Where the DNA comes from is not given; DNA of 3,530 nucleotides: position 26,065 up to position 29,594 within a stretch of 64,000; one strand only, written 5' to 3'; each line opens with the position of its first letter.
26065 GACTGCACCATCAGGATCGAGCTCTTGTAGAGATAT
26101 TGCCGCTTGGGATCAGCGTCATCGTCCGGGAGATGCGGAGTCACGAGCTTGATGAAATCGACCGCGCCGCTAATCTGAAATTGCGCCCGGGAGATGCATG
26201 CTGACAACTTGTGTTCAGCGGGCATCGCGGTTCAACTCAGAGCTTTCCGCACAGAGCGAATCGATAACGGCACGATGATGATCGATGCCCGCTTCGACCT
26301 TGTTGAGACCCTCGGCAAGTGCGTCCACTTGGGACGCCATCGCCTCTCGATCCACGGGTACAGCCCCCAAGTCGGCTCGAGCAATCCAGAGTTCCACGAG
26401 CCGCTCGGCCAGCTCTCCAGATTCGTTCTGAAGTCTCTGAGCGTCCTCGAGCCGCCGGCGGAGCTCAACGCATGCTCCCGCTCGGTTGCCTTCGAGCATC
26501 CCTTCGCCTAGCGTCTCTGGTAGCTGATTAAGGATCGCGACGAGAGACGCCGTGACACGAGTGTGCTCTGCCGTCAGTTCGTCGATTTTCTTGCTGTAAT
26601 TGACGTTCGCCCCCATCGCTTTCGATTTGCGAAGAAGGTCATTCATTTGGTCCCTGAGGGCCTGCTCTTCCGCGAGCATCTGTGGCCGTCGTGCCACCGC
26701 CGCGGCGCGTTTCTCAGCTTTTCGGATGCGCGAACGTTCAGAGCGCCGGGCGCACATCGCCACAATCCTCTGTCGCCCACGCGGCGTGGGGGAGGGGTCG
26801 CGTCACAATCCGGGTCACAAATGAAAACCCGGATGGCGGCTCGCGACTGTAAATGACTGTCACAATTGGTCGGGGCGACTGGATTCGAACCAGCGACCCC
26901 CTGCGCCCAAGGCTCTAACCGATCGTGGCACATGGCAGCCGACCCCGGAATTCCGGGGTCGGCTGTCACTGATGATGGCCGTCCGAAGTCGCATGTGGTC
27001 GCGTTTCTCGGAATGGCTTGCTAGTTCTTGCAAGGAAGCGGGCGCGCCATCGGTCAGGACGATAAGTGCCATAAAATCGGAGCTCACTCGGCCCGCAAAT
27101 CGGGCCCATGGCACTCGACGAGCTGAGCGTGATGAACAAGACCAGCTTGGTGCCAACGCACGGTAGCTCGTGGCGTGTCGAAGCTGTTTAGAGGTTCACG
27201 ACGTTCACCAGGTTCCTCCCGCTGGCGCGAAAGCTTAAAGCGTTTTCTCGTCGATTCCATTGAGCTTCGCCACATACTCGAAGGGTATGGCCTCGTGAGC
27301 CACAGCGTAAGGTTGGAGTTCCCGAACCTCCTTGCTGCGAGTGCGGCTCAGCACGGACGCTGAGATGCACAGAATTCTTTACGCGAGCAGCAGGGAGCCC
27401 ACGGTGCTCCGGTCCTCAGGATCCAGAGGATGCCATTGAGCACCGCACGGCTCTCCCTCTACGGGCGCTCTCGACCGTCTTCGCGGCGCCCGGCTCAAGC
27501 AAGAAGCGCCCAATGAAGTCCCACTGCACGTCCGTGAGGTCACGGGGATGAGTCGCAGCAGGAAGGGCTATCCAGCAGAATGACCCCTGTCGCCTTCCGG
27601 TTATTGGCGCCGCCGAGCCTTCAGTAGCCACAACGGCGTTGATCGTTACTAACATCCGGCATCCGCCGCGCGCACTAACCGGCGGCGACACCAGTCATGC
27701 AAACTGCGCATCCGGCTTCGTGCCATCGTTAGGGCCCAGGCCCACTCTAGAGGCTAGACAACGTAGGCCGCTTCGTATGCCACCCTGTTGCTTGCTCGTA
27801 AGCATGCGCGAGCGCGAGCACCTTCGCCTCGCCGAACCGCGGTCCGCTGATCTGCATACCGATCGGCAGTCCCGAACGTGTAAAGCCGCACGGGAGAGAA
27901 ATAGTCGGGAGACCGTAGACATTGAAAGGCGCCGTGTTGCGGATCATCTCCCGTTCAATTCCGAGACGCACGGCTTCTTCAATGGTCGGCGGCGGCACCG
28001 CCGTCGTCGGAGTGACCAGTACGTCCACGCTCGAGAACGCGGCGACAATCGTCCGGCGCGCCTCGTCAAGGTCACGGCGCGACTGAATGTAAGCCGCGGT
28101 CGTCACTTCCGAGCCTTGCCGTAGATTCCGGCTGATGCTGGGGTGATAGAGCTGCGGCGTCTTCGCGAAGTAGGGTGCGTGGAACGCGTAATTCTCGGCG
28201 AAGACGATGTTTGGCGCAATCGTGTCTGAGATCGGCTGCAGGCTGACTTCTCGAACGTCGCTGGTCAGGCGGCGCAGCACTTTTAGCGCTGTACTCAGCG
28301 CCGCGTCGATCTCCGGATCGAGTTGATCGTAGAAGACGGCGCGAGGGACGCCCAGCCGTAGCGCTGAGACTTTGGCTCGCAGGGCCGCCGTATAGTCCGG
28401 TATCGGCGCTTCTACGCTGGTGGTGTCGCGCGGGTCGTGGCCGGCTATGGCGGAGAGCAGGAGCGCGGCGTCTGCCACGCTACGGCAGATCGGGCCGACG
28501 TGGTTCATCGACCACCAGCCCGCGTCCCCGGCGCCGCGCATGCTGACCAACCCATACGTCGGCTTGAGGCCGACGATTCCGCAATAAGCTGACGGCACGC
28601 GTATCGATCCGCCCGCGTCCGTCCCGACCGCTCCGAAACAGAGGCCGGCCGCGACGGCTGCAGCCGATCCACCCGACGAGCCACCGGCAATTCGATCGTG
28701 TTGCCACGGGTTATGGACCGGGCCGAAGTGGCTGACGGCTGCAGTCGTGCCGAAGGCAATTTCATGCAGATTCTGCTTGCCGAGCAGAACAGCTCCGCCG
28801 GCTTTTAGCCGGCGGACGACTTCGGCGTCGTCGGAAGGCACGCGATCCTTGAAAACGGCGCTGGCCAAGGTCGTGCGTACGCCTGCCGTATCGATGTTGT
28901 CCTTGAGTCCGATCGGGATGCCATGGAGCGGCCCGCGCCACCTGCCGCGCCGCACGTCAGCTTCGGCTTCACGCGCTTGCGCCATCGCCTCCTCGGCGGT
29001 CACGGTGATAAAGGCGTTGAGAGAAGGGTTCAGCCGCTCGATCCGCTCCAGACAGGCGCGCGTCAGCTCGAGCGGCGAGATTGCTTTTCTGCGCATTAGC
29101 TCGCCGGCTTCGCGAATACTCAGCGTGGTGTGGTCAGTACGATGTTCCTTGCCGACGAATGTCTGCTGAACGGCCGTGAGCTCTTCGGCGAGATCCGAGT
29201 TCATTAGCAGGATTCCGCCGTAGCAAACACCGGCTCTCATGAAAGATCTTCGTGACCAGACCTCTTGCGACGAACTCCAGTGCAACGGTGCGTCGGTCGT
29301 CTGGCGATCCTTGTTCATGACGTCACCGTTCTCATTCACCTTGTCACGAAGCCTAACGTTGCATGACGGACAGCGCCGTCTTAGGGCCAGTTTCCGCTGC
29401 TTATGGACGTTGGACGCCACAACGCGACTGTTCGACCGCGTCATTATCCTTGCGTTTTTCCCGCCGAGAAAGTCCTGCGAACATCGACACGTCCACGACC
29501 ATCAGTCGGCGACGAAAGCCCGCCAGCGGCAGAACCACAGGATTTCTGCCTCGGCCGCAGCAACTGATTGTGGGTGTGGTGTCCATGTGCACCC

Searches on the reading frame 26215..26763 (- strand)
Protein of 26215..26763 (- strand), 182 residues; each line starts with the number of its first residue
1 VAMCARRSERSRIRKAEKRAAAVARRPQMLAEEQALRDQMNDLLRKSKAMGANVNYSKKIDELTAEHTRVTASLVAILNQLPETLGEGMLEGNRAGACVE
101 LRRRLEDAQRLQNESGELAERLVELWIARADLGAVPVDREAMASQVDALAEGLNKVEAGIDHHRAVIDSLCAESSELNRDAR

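Call 36: search_protein_families(library=pfam, max_evalue=0.01, proteins=[window:26215-26763:-])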
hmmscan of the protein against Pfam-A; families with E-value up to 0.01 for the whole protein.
window:26215-26763:- (182 aa): 2 families
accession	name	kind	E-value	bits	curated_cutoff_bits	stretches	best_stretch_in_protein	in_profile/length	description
PF14662.11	KASH_CCD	-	0.001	19.5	43.3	0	15-69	79-134/191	Coiled-coil region of CCDC155 or KASH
PF22638.1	FlgK_D1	-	0.0082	16.2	28.6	0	14-56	27-69/233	Flagellar hook-associated protein FlgK helical domain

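Call 37: search_protein_families(library=padloc, max_evalue=0.001, proteins=[window:26215-26763:-])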
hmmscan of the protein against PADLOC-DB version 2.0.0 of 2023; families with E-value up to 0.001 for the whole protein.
window:26215-26763:- (182 aa): 0 families

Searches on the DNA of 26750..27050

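Call 74: search_rna_families(source=window, start=26750, end=27050, threshold=evalue, max_evalue=1, show_alignments=2)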
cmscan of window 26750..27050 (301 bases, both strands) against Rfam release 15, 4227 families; matches with E-value up to 1: 0.
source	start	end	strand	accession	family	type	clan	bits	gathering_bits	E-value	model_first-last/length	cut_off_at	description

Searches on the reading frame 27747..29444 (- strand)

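Call 36: search_protein_families(library=pfam, max_evalue=0.01, proteins=[window:27747-29444:-])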
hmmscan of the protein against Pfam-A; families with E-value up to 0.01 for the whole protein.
window:27747-29444:- (565 aa): 1 family
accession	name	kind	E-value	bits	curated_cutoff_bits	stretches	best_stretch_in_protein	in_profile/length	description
PF01425.27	Amidase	-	2.5e-123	412.9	27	1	126-543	1-445/445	Amidase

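Call 37: search_protein_families(library=padloc, max_evalue=0.001, proteins=[window:27747-29444:-])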
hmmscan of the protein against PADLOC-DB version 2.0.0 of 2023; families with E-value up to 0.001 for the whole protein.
window:27747-29444:- (565 aa): 0 families
